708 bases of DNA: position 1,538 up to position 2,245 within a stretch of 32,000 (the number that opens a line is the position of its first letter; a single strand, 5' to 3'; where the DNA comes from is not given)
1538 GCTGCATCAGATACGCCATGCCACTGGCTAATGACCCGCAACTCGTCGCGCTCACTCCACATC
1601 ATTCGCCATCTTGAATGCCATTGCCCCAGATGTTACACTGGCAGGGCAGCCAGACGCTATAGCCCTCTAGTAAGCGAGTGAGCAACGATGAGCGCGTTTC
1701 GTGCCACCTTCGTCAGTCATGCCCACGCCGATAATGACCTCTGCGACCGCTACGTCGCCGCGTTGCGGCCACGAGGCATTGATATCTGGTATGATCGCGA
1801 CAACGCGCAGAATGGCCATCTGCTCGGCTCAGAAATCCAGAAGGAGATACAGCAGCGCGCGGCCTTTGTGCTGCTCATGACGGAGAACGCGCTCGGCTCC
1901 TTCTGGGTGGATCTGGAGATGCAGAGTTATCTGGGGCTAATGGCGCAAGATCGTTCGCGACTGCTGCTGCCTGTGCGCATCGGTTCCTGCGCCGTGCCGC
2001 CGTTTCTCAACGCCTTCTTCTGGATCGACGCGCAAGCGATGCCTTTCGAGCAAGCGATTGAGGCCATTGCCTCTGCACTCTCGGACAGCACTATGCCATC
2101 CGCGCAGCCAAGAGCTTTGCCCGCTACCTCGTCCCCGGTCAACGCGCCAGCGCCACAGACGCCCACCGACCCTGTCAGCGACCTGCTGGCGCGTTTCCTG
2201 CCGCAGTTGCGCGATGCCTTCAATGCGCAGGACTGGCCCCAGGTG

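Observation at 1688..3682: Intact TIR-helical repeat-FGE/SUMF1 fusion lacking any NTPase: candidate single-chain sensor-effector of a conflict/immunity system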

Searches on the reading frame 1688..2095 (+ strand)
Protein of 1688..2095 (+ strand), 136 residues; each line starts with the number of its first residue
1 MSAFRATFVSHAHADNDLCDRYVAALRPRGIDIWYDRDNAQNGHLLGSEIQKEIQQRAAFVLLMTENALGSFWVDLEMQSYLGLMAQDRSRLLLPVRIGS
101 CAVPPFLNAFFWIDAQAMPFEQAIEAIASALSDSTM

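Call 54: search_solved_structures(query=window:1688-2095:+, max_evalue=1, show_alignments=5)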
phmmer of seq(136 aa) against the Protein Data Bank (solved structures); distinct sequences matched with E-value up to 1: 13.
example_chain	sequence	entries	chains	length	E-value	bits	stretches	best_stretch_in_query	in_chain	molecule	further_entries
3h16_A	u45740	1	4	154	0.00018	25.1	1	7-96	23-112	TIR protein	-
7uxr_A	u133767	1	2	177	0.00055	23.5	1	7-96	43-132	TIR domain protein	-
7uwg_A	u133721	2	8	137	0.0022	21.6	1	7-96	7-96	Molecular chaperone Tir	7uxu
8g83_A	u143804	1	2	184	0.0055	20.3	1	7-96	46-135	NAD(+) hydrolase AbTIR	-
4c7m_A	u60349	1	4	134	0.007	19.9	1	8-93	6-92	Toll/interleukin-1 receptor domain-containing protein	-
4lzp_B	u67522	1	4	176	0.015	18.9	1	8-93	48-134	Putative uncharacterized protein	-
4lqc_A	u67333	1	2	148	0.046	17.3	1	8-93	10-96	TcpB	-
5ku7_A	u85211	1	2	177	0.25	14.9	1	17-78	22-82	TIR-NB-LRR type resistance protein RPV1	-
3ozi_A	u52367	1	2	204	0.3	14.7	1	20-96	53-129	L6tr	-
6o0w_A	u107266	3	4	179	0.38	14.3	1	18-77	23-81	TIR-NB-LRR type resistance protein RUN1 | Disease resistance protein RUN1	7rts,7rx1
7s2z_A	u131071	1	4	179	0.6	13.7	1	18-74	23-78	Disease resistance protein RUN1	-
7xoz_A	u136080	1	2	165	0.85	13.2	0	18-77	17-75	ADP-ribosyl cyclase/cyclic ADP-ribose hydrolase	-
7xoz_B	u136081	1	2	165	0.86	13.2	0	18-77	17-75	ADP-ribosyl cyclase/cyclic ADP-ribose hydrolase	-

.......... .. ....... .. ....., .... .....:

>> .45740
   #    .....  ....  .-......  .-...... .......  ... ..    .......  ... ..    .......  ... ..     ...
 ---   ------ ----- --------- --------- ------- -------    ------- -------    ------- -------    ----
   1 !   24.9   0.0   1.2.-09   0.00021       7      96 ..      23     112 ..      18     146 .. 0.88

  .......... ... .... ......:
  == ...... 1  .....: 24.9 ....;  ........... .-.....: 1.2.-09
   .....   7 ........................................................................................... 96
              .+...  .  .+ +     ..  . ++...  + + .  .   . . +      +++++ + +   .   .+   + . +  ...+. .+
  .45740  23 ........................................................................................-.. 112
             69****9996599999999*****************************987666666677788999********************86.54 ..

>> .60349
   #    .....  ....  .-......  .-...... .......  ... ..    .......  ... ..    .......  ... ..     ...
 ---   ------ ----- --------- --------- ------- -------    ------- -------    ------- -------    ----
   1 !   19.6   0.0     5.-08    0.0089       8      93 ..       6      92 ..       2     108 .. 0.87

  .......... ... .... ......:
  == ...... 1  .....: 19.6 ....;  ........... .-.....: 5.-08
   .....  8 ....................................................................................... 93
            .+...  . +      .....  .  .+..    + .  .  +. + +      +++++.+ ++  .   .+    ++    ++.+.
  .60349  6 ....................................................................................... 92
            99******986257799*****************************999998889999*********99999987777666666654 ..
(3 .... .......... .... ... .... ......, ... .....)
